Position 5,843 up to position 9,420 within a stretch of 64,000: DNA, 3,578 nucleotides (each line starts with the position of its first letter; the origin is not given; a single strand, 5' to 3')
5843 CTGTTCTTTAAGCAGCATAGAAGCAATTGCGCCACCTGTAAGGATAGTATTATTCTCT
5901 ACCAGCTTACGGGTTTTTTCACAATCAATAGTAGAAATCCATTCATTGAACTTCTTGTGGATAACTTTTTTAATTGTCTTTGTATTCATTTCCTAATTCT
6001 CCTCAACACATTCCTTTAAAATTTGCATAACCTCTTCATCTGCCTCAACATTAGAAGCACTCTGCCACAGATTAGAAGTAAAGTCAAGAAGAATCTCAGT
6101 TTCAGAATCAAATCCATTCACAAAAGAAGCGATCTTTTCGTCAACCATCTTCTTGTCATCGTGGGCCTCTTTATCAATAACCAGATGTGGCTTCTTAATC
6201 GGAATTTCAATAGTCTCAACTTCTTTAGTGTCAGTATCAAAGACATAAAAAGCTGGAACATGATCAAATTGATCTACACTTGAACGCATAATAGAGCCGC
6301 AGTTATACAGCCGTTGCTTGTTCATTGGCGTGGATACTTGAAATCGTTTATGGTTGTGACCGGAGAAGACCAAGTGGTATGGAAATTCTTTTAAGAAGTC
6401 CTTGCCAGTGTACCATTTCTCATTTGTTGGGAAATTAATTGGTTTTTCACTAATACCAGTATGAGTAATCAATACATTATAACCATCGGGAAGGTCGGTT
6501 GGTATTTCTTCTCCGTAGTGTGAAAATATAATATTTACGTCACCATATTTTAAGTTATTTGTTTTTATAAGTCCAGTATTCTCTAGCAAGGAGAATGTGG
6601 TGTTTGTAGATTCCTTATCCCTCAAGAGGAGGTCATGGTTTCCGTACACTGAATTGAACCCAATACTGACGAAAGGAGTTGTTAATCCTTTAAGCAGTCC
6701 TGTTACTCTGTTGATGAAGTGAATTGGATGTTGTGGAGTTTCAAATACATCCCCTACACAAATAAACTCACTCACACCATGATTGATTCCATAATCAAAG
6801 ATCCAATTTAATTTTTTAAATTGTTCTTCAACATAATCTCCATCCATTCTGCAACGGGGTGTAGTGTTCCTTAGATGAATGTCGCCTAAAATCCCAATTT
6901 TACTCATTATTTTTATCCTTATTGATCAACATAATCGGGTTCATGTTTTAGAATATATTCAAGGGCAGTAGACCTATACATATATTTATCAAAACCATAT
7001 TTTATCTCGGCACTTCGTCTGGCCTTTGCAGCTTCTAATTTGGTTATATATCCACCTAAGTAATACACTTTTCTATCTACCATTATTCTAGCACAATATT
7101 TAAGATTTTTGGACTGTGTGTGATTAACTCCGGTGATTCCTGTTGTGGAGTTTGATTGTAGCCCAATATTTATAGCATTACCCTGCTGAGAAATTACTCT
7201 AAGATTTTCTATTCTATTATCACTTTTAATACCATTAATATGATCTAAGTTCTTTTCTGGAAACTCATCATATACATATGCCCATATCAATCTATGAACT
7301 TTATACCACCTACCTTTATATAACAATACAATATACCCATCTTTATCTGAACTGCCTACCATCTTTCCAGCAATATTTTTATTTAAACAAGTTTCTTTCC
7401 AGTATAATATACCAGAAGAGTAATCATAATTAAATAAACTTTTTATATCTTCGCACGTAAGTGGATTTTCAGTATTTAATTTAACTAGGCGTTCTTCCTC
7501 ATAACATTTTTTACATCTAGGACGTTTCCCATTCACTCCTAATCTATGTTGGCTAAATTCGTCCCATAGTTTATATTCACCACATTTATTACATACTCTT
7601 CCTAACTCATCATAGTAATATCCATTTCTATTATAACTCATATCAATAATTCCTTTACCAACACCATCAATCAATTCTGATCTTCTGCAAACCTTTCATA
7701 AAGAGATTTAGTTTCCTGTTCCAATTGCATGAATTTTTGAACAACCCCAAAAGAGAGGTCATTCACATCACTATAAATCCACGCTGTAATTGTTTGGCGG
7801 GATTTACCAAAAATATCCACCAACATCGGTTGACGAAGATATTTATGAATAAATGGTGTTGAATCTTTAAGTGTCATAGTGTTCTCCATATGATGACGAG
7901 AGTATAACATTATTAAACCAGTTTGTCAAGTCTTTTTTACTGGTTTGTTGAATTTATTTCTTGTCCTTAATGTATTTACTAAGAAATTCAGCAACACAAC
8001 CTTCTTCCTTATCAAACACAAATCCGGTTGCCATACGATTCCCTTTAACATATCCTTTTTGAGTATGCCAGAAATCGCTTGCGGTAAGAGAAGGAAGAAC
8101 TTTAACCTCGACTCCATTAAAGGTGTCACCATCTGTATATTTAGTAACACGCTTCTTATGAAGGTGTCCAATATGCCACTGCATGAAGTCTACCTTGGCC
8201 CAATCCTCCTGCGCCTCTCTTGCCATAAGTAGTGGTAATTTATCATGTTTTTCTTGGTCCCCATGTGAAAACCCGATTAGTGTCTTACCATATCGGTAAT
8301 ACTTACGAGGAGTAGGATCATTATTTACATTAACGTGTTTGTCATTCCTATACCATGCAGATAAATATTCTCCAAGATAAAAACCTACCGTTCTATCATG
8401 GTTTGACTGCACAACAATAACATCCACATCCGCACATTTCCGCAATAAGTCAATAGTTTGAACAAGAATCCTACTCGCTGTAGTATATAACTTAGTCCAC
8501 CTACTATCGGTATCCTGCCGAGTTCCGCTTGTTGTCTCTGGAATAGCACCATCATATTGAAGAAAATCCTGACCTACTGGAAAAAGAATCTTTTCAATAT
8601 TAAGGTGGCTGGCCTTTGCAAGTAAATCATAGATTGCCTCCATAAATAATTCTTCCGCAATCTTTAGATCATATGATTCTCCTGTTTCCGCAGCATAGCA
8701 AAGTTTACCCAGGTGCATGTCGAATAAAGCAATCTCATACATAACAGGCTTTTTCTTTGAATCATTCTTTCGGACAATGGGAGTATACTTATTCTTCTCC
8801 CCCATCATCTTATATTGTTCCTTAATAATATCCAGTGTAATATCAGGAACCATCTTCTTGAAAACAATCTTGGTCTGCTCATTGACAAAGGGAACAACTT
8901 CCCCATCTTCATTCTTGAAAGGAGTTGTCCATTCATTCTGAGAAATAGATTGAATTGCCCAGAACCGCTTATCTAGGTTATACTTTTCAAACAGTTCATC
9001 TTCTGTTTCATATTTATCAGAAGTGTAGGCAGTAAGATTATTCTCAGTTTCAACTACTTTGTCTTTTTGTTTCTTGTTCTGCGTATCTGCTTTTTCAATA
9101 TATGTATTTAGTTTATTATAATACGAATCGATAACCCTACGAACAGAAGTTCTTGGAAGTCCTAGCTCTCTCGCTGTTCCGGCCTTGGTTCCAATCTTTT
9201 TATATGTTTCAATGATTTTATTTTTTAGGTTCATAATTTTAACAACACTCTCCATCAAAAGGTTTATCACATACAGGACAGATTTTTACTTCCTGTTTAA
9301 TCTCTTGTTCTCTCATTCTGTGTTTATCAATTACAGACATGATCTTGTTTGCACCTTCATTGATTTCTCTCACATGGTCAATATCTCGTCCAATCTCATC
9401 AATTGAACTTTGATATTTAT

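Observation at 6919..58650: Family A cassette: own promoter + small HTH gene + HNH nuclease, three copies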

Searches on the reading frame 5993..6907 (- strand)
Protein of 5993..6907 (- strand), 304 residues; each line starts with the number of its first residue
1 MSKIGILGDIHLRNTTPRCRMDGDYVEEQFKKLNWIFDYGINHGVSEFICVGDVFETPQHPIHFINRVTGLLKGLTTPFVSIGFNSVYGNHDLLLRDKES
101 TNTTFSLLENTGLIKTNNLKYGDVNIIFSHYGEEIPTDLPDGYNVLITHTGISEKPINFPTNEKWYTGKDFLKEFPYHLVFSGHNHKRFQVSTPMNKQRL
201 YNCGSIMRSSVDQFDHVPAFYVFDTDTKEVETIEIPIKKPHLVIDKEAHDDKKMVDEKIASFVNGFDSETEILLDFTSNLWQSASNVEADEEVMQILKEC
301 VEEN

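Call 40: search_protein_families(library=pfam, proteins=[window:5993-6907:-], max_evalue=0.01)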
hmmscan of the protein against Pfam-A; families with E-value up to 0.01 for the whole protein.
window:5993-6907:- (304 aa): 2 families
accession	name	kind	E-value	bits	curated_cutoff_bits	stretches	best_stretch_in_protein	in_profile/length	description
PF00149.33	Metallophos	-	3.2e-11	44.5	21.5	1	3-187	2-190/191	Calcineurin-like phosphoesterase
PF12850.12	Metallophos_2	-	1.4e-06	28.9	27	1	3-227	2-153/154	Calcineurin-like phosphoesterase superfamily domain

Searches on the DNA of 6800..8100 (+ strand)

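Call 7: search_dna_similar(query=window:6800-8100:+, collection=phages, mode=distant, max_rows=30)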
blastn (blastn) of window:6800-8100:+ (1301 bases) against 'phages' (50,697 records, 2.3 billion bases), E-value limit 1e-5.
Records with a match: 4; places in all: 4; records where one place covers at least 80% of the query: 0.
Best place of each record, by identity: 80-90% 2; 60-80% 2.
By first word of the organism name: Escherichia 3; Bacteriophage 1.
By host as written in the record: Escherichia coli 2; Escherichia coli O108:H2 1; - 1.
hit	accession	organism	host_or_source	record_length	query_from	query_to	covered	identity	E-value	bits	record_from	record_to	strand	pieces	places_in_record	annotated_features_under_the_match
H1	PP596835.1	Escherichia phage Dru_SM1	Escherichia coli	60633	396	498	8%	72.6%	5e-6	60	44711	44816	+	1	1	HNH endonuclease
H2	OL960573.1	Escherichia phage vB_EcoS_SA126VB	Escherichia coli O108:H2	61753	399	498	8%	72.8%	5e-6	59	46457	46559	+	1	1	homing endonuclease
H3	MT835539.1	Bacteriophage sp.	human fecal samples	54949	399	454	4%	87.5%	3e-8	67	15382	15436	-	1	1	record has no annotation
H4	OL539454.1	Escherichia phage vB_EcoS_OddieOddie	Escherichia coli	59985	399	448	4%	88.0%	1e-7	64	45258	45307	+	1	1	hypothetical protein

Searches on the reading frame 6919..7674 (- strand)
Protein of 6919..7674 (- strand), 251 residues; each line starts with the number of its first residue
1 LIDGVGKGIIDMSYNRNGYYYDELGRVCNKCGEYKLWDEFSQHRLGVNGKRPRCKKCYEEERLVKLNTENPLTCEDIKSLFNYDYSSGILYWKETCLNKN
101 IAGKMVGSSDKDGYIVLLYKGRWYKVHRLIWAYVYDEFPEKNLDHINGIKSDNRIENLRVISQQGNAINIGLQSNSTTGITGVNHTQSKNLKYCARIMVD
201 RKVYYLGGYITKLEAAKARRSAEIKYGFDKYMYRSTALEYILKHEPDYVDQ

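Call 4: search_protein_families(library=pfam, proteins=[window:6919-7674:-], max_evalue=1)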
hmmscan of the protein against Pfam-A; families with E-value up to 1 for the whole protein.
window:6919-7674:- (251 aa): 2 families
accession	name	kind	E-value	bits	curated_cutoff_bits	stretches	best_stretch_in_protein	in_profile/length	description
PF13392.12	HNH_3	-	2.2e-13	50.1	24.8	1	124-167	1-45/46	HNH endonuclease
PF12898.13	Stc1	-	0.11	13.5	24.8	1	27-58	53-83/84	Stc1 domain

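Call 5: search_protein_families(library=phrogs, proteins=[window:6919-7674:-], max_evalue=0.01)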
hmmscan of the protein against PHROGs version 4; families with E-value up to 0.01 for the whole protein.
window:6919-7674:- (251 aa): 25 families
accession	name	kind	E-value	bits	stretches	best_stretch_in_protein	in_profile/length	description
phrog_99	-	DNA, RNA and nucleotide metabolism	3.5e-56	192.5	1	67-235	104-269/383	HNH endonuclease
phrog_4578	-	DNA, RNA and nucleotide metabolism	2.2e-21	77.1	1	126-232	14-120/130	HNH endonuclease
phrog_3593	-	DNA, RNA and nucleotide metabolism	2.5e-12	47.9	1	107-225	76-195/210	HNH endonuclease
phrog_959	-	DNA, RNA and nucleotide metabolism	4.2e-12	47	1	17-169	16-105/138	HNH endonuclease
phrog_374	-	DNA, RNA and nucleotide metabolism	2.1e-10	41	1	122-226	318-406/617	HNH endonuclease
phrog_59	-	DNA, RNA and nucleotide metabolism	2.5e-10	41.3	1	105-197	169-246/423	HNH endonuclease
phrog_36769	-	unknown function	1.4e-07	32.2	1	124-218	242-339/367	-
phrog_13470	-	DNA, RNA and nucleotide metabolism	3.2e-07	31.6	1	168-226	85-142/152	HNH endonuclease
phrog_30377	-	DNA, RNA and nucleotide metabolism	3.7e-07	31.2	1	120-189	6-73/82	HNH endonuclease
phrog_826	-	DNA, RNA and nucleotide metabolism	7.4e-06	26.7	1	108-167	91-155/281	HNH endonuclease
phrog_35306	-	unknown function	2.7e-05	25.5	1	171-218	22-68/90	-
phrog_5558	-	moron, auxiliary metabolic gene and host takeover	3.3e-05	25.2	1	26-61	66-101/130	Lar-like restriction alleviation protein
phrog_1492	-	DNA, RNA and nucleotide metabolism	6.5e-05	23.2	1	116-167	101-156/414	HNH endonuclease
phrog_953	-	DNA, RNA and nucleotide metabolism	0.00012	22.6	1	176-226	311-361/420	HNH endonuclease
phrog_7545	-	DNA, RNA and nucleotide metabolism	0.00014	23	1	108-164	62-127/160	HNH endonuclease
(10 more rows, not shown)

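Call 99: search_solved_structures(query=window:6919-7641:-, max_evalue=1)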
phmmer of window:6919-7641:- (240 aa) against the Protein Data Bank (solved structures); distinct sequences matched with E-value up to 1: 2.
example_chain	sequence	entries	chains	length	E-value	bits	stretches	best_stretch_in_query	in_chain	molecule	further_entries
1u3e_M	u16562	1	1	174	0.0047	19.5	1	99-165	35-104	HNH homing endonuclease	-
3qz5_A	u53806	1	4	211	0.83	12.2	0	12-60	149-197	Co-type Nitrile Hydratase alpha subunit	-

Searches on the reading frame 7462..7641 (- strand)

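Call 104: search_protein_families(library=pfam, proteins=[window:7462-7641:-], max_evalue=10)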
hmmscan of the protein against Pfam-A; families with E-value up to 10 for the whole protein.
window:7462-7641:- (60 aa): 5 families
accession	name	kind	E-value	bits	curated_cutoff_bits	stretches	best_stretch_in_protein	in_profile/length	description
PF12898.13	Stc1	-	0.012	16.6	24.8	1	16-47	53-83/84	Stc1 domain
PF13917.11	zf-CCHC_3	-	0.015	15.6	27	1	38-51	2-15/41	Zinc knuckle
PF01258.23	zf-dskA_traR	-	0.037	14.5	24.9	1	29-49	13-33/36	Prokaryotic dksA/traR C4-type zinc finger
PF09305.16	TACI-CRD2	-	0.15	12.6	22.9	1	5-20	6-21/39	TACI, cysteine-rich domain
PF17374.7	DUF5396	-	0.25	9.6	25.9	1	1-28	236-263/947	Family of unknown function (DUF5396)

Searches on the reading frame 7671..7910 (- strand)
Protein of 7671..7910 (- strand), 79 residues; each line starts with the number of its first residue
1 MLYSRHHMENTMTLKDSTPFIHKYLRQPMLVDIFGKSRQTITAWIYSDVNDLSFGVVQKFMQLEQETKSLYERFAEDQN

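Call 4: search_protein_families(library=pfam, proteins=[window:7671-7910:-], max_evalue=1)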
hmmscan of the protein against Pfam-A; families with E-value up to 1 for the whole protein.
window:7671-7910:- (79 aa): 0 families

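Call 5: search_protein_families(library=phrogs, proteins=[window:7671-7910:-], max_evalue=0.01)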
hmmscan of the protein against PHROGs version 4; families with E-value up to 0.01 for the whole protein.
window:7671-7910:- (79 aa): 0 families

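Call 23: find_related_loci(query=A1, collection=viral_contigs, flank=4000)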
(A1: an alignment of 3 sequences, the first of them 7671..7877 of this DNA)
Query A1 (68 aa) in viral_contigs; peptide patterns used: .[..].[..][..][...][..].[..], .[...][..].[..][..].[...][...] (x = any residue, [..] = any of these).
41 stretches matched a pattern; 1 encode a relative of the query (tblastn E <= 1e-3); 1 distinct loci.
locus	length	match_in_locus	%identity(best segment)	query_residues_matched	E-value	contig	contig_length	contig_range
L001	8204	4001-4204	100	1-68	2e-45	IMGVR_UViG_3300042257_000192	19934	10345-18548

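Call 24: find_homologous_proteins(query=A1, max_evalue=0.01)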
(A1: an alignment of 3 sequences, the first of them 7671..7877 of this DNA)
Query A1 (3 sequences) (68 aa, profile of the alignment): 5 proteins with E <= 0.01 among 8 candidates.
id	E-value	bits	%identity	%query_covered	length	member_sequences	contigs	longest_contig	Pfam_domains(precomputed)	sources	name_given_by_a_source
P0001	9.2e-36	139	100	100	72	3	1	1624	-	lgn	-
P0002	8.0e-35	136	45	97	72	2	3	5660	-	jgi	jgi:hypothetical protein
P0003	9.5e-35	136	45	96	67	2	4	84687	-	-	-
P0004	1.4e-33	132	47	97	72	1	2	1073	-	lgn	-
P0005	4.0e-22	96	49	93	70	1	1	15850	PF13613.13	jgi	-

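Call 26: find_encoding_contigs(protein=P0005, flank=6000)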
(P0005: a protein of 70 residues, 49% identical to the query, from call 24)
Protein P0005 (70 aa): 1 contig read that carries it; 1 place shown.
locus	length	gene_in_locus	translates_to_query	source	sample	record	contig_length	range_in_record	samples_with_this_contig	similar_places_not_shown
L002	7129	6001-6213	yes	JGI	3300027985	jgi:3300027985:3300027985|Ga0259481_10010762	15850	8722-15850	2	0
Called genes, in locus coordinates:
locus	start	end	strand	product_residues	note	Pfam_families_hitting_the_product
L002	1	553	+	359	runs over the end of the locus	PF00154:RecA_N (weak)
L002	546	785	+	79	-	-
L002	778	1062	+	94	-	-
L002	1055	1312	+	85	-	-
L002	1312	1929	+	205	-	-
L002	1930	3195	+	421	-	PF09414:RNA_ligase (faint), PF01068:DNA_ligase_A_M (weak), PF14743:DNA_ligase_OB_2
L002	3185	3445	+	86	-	-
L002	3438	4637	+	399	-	PF13175:AAA_15, PF13476:AAA_23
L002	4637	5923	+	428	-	-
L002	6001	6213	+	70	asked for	PF13613:HTH_Tnp_4 (weak)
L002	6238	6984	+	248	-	PF13392:HNH_3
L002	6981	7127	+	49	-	?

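Call 27: find_encoding_contigs(protein=P0002, flank=6000)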
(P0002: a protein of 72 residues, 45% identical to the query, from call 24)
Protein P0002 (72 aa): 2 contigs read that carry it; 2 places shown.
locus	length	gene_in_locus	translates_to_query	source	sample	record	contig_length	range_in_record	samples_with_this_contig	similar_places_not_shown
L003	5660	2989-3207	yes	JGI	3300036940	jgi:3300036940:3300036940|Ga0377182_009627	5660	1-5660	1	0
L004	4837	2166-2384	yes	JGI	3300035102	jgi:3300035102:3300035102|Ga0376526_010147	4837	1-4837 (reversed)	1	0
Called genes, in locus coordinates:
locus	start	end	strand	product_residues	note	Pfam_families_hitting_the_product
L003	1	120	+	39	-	?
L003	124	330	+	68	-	-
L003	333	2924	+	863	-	PF03167:UDG, PF00476:DNA_pol_A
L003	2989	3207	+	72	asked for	-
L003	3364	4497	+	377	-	-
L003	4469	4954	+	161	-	-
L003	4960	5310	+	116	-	-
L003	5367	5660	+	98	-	?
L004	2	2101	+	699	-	?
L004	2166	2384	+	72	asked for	-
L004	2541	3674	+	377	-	-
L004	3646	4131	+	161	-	-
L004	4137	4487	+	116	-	-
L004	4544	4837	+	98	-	?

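Call 52: search_protein_families(library=pfam, proteins=[L003:3364-4497:+], max_evalue=0.1)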
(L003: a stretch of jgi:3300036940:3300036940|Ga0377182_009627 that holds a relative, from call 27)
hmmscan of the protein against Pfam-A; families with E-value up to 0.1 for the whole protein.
L003:3364-4497:+ (377 aa): 4 families
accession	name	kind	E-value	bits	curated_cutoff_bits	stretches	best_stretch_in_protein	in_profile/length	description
PF13391.12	HNH_2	-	0.00032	20.9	21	1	280-319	1-56/66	HNH endonuclease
PF01844.29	HNH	-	0.00034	21.2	21.4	1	280-322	1-45/47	HNH endonuclease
PF23570.1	PHD_P300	-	0.027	14.9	27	1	234-255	10-31/39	Histone acetyltransferase p300-like, PHD domain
PF10692.14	DUF2498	-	0.046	14.1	25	0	76-108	18-50/79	Protein of unknown function (DUF2498)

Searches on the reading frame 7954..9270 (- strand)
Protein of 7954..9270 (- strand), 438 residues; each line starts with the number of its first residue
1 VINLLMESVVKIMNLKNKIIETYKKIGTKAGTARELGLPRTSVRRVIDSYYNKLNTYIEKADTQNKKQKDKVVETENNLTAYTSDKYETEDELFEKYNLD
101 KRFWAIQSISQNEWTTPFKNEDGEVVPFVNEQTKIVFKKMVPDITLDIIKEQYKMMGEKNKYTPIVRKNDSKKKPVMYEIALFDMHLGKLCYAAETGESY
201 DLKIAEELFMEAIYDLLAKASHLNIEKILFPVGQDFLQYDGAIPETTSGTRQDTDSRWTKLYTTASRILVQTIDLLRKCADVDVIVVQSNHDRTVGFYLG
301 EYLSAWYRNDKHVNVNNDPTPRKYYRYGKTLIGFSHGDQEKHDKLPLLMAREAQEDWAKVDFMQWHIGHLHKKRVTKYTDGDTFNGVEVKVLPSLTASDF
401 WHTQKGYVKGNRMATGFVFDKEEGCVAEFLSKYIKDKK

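Call 30: find_related_loci(query=window:7954-9270:-, collection=viral_contigs, flank=4000)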
Query window:7954-9270:- (438 aa) in viral_contigs; peptide patterns used: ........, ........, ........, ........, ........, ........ (x = any residue, [..] = any of these).
5 stretches matched a pattern; 3 encode a relative of the query (tblastn E <= 1e-3); 3 distinct loci.
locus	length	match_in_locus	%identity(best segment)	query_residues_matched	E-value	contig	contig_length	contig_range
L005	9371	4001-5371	75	18-438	0e+0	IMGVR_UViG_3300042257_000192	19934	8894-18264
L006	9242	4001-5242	74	29-436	0e+0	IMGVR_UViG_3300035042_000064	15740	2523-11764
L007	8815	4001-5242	74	29-436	0e+0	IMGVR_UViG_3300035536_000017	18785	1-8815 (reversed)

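Call 40: search_protein_families(library=pfam, proteins=[window:7954-9270:-], max_evalue=0.01)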
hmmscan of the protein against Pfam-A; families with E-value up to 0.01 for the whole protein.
window:7954-9270:- (438 aa): 0 families
